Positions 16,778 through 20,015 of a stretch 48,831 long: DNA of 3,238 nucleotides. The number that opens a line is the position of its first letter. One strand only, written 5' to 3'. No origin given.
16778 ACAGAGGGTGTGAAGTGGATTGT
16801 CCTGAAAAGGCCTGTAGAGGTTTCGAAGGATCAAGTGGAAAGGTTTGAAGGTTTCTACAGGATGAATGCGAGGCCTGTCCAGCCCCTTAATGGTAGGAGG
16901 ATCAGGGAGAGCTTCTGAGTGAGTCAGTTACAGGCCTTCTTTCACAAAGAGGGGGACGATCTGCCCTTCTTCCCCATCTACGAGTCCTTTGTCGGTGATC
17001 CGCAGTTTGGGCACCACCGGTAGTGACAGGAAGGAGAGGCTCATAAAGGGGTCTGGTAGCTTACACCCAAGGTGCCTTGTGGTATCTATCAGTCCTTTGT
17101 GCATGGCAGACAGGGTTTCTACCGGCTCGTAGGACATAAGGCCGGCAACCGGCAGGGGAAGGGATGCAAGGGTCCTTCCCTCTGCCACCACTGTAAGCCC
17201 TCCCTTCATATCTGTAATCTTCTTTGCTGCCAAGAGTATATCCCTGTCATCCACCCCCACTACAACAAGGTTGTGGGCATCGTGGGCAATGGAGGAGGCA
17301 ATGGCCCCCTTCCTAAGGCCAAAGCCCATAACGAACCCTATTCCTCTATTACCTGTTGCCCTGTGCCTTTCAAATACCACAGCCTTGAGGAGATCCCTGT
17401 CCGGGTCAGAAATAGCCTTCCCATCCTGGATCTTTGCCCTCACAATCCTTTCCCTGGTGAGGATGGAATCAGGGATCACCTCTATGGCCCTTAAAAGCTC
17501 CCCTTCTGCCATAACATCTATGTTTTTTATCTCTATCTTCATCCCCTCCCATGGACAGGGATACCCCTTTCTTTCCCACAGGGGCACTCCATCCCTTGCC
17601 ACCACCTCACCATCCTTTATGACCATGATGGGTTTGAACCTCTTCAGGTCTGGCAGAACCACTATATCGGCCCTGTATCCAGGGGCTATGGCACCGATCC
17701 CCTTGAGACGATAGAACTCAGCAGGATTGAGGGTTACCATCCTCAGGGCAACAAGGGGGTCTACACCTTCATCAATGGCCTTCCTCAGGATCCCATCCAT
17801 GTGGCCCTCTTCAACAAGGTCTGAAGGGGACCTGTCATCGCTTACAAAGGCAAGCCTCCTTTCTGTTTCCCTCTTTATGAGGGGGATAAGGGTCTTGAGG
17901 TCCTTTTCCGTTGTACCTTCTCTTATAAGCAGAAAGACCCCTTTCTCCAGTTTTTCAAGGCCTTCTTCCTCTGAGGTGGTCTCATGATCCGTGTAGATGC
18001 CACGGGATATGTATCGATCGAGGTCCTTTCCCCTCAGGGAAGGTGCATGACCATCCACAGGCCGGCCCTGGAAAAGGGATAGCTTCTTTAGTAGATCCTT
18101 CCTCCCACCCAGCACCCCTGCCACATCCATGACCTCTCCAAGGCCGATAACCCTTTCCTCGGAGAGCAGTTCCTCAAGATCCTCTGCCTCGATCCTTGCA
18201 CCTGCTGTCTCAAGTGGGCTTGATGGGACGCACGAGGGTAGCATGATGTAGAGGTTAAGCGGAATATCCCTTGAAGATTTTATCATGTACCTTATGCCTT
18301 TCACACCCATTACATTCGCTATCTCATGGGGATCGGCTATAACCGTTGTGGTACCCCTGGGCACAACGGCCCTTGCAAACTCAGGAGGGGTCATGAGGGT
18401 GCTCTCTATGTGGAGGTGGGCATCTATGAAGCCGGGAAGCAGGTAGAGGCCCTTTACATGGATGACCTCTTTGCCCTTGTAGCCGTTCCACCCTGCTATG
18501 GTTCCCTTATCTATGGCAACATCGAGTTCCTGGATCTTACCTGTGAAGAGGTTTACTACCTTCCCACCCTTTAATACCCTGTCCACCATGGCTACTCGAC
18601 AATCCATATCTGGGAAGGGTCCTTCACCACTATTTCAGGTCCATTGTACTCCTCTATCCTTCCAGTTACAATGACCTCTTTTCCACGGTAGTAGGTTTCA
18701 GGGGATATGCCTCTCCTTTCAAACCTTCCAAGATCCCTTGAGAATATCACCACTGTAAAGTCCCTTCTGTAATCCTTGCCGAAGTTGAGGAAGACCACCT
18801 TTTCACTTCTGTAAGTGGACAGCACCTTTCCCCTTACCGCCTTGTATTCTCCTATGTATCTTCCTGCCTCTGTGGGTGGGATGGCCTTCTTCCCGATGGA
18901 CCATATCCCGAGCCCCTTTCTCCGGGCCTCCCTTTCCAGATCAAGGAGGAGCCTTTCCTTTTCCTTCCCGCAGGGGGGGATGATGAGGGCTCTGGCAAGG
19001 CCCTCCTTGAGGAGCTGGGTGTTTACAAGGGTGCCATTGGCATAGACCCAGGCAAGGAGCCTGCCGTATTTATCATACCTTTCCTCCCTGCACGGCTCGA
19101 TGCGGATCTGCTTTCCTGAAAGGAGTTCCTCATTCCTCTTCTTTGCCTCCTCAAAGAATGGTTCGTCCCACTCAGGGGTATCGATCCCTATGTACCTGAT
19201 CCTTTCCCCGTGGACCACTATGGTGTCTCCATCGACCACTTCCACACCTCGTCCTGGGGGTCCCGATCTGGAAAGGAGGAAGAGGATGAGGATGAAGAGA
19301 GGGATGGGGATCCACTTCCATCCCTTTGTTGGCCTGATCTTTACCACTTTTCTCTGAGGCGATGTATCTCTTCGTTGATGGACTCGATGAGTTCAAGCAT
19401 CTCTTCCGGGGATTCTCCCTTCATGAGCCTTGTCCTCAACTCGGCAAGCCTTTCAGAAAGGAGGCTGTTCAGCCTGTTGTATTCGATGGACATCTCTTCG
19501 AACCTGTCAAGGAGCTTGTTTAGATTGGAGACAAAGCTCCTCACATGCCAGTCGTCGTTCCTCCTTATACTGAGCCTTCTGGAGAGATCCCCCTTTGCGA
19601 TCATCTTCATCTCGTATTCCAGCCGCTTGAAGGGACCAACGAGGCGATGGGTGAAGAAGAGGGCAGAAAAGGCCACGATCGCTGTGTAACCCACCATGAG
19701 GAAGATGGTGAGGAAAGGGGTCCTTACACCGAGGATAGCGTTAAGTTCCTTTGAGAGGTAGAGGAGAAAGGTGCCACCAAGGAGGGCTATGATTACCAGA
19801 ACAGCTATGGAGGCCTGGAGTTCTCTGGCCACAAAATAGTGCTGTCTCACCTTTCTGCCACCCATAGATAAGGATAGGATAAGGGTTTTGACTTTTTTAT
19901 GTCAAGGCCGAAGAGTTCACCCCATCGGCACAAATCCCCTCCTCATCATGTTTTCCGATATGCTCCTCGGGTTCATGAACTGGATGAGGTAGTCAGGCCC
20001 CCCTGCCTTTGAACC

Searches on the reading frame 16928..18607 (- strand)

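Call 26: search_protein_families(library=pfam, proteins=[window:16928-18607:-], max_evalue=0.001)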
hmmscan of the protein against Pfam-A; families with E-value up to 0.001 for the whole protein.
window:16928-18607:- (559 aa): 3 families
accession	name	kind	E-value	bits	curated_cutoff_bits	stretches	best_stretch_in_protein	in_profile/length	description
PF13382.11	Adenine_deam_C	-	1.6e-64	216.8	27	1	382-547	2-167/169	Adenine deaminase C-terminal domain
PF01979.26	Amidohydro_1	-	2.2e-38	132.8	25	1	55-336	1-345/345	Amidohydrolase family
PF07969.17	Amidohydro_3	-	3.1e-14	53.7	29.7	2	278-337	403-472/472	Amidohydrolase family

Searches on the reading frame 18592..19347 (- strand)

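Call 26: search_protein_families(library=pfam, proteins=[window:18592-19347:-], max_evalue=0.001)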
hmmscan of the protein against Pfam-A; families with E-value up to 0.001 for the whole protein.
window:18592-19347:- (251 aa): 1 family
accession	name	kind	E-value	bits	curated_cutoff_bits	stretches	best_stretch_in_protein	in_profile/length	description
PF00565.23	SNase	-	2.4e-21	76.6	21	1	49-150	1-106/107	Staphylococcal nuclease homologue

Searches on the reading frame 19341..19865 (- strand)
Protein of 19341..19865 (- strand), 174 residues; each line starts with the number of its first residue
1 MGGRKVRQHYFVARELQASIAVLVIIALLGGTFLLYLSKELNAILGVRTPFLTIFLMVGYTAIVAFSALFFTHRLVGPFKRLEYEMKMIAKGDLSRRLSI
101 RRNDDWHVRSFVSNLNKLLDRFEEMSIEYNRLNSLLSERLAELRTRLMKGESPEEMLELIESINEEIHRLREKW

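Call 26: search_protein_families(library=pfam, proteins=[window:19341-19865:-], max_evalue=0.001)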
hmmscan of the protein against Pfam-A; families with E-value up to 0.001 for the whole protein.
window:19341-19865:- (174 aa): 1 family
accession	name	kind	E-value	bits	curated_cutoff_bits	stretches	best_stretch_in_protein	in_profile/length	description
PF00672.30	HAMP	-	5.7e-07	30.2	25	1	70-104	1-35/53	HAMP domain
